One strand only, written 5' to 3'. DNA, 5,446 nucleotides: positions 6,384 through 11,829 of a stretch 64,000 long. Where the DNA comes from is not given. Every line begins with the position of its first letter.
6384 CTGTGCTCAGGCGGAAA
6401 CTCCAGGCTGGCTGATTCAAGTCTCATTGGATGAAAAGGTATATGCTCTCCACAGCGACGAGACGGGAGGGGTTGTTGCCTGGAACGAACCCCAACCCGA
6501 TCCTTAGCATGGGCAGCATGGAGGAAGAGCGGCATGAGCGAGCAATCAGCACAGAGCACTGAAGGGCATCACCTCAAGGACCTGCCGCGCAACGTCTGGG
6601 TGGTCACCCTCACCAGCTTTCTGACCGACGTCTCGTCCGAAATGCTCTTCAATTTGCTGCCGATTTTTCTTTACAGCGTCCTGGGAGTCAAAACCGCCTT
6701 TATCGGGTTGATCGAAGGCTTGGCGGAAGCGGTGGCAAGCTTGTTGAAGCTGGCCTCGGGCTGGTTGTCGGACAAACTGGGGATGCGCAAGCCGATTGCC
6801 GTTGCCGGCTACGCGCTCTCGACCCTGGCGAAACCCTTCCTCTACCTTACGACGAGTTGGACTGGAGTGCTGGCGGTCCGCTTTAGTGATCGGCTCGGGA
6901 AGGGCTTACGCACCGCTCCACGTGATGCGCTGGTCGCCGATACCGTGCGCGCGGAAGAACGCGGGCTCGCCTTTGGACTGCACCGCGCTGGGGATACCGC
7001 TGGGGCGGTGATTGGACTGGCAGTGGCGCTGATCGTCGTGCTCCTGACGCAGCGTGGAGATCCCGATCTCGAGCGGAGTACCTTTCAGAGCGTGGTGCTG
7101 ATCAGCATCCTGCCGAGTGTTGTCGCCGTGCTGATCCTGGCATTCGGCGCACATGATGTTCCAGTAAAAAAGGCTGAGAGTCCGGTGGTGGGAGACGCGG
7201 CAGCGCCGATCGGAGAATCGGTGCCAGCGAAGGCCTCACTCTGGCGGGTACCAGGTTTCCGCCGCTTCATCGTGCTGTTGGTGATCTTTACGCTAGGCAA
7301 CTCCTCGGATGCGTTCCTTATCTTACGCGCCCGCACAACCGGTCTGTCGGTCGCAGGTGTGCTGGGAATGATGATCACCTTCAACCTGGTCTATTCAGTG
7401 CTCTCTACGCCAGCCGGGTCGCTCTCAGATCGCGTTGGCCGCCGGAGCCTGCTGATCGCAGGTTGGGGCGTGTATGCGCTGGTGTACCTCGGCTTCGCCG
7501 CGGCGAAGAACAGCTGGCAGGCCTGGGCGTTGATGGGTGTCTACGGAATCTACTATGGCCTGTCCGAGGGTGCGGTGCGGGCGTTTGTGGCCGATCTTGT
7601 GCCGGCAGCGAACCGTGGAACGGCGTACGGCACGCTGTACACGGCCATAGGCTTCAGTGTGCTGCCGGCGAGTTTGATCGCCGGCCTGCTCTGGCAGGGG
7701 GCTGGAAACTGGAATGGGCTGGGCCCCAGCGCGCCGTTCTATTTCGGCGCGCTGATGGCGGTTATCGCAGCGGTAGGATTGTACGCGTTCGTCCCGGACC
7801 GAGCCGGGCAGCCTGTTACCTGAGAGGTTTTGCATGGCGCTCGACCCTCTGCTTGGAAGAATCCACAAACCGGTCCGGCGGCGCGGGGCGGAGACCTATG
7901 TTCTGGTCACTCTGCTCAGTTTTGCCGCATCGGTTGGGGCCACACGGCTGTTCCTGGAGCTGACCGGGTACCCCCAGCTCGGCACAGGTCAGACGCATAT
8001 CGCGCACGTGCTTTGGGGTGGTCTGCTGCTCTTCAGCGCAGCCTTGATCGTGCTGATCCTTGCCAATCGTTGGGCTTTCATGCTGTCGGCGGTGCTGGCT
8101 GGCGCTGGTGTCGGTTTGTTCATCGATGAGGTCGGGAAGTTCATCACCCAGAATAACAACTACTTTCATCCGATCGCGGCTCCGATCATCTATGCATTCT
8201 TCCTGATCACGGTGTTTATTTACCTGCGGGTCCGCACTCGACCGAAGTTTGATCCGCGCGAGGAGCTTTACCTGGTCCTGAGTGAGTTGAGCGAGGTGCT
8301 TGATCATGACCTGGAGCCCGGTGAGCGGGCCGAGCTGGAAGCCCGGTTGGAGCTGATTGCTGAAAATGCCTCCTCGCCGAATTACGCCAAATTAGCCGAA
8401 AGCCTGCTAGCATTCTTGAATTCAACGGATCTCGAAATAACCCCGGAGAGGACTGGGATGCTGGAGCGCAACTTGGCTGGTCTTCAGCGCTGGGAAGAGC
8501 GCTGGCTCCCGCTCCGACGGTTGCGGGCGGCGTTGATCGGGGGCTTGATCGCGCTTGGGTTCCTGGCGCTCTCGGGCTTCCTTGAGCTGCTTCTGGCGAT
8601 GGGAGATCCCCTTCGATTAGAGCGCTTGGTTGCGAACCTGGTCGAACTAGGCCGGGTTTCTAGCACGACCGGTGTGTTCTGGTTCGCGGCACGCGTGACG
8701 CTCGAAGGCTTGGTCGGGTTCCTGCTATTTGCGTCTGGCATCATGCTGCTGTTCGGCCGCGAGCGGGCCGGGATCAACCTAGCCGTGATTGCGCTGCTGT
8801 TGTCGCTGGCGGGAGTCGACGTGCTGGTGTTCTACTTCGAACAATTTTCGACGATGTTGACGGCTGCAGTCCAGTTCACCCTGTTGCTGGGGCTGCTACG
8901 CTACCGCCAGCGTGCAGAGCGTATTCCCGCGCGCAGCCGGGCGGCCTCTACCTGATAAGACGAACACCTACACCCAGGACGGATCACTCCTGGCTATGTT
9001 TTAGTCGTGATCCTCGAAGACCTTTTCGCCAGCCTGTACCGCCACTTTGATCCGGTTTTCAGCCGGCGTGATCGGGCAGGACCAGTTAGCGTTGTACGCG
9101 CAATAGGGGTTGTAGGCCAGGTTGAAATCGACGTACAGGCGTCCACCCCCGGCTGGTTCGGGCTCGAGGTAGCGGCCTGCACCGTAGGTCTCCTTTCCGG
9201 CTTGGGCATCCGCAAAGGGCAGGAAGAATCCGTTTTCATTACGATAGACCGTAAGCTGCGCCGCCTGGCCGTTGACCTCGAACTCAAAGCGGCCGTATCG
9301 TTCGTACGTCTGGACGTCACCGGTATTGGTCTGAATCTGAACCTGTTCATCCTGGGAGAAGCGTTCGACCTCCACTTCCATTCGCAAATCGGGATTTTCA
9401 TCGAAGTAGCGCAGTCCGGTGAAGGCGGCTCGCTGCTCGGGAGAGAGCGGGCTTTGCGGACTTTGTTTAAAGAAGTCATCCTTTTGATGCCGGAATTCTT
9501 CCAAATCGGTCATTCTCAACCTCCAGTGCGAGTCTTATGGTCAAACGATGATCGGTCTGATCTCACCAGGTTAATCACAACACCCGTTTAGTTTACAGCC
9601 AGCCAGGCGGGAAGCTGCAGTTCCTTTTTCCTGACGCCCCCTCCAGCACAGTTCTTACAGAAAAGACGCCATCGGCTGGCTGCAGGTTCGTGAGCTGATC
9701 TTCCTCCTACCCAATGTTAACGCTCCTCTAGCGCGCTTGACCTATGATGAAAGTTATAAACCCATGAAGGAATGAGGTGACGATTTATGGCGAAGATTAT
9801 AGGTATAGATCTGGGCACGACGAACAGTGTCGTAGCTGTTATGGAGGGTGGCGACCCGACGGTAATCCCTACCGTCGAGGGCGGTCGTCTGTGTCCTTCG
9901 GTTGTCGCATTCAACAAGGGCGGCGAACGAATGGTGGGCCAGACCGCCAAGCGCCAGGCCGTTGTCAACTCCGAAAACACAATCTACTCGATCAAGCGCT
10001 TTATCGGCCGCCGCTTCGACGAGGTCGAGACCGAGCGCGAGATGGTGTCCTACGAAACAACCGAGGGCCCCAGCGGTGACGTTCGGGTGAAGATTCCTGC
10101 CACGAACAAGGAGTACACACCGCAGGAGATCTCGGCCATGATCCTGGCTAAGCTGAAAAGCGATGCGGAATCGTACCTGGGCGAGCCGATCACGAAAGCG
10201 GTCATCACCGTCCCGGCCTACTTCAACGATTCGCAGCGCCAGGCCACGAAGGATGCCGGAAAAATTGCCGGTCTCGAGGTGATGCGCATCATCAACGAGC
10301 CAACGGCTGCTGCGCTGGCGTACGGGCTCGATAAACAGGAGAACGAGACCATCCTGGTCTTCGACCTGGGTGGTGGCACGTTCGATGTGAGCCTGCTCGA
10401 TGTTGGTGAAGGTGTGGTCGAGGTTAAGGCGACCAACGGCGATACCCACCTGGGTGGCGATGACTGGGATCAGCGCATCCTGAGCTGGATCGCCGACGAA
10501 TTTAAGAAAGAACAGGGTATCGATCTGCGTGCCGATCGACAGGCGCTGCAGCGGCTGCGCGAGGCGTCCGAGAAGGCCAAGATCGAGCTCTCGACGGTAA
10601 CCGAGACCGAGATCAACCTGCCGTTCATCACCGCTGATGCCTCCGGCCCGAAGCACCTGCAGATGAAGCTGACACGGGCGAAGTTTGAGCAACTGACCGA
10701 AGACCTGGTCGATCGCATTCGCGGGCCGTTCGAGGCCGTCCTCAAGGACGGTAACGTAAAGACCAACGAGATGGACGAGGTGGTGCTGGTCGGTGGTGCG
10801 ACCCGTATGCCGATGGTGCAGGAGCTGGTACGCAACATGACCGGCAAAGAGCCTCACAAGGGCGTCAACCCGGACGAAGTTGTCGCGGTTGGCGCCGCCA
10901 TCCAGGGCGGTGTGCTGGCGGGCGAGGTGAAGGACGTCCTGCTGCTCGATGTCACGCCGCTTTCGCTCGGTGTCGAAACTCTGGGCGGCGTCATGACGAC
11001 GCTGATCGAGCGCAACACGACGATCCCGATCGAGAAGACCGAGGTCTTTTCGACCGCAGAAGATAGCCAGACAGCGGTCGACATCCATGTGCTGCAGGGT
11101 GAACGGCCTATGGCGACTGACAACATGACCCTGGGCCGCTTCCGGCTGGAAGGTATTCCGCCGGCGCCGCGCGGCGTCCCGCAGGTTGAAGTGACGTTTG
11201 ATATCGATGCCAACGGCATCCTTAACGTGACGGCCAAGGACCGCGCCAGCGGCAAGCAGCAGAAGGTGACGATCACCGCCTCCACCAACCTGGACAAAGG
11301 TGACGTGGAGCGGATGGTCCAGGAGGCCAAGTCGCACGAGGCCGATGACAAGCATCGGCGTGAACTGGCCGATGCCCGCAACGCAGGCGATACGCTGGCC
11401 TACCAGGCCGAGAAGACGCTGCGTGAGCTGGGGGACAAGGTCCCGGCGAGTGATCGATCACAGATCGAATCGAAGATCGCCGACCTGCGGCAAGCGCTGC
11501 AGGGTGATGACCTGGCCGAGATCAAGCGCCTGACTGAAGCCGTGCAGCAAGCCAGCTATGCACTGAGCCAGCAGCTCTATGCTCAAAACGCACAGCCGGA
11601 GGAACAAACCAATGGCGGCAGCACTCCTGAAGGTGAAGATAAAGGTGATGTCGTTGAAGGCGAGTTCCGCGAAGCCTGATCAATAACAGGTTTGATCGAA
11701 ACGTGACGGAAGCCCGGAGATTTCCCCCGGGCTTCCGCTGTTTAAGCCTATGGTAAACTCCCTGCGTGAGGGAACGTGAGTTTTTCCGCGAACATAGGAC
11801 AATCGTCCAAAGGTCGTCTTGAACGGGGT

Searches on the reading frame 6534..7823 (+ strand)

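Call 80: search_protein_families(library=pfam, max_evalue=0.00001, proteins=[window:6534-7823:+])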
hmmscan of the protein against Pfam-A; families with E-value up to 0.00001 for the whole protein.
window:6534-7823:+ (429 aa): 2 families
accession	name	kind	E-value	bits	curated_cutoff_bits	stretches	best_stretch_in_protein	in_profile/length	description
PF07690.21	MFS_1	-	5.2e-39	134.6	33.4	2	25-272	2-235/347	Major Facilitator Superfamily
PF12832.13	MFS_1_like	-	3.7e-07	30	25.2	1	44-390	24-365/373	MFS_1 like family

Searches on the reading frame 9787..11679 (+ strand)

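Call 80: search_protein_families(library=pfam, max_evalue=0.00001, proteins=[window:9787-11679:+])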
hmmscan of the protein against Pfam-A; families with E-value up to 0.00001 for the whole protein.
window:9787-11679:+ (630 aa): 2 families
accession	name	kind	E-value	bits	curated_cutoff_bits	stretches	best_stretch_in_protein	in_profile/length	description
PF00012.26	HSP70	-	4.7e-261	867.7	20.6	1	4-598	1-598/599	Hsp70 protein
PF06723.19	MreB_Mbl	-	4.5e-20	72.2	27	1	133-371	91-316/327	MreB/Mbl protein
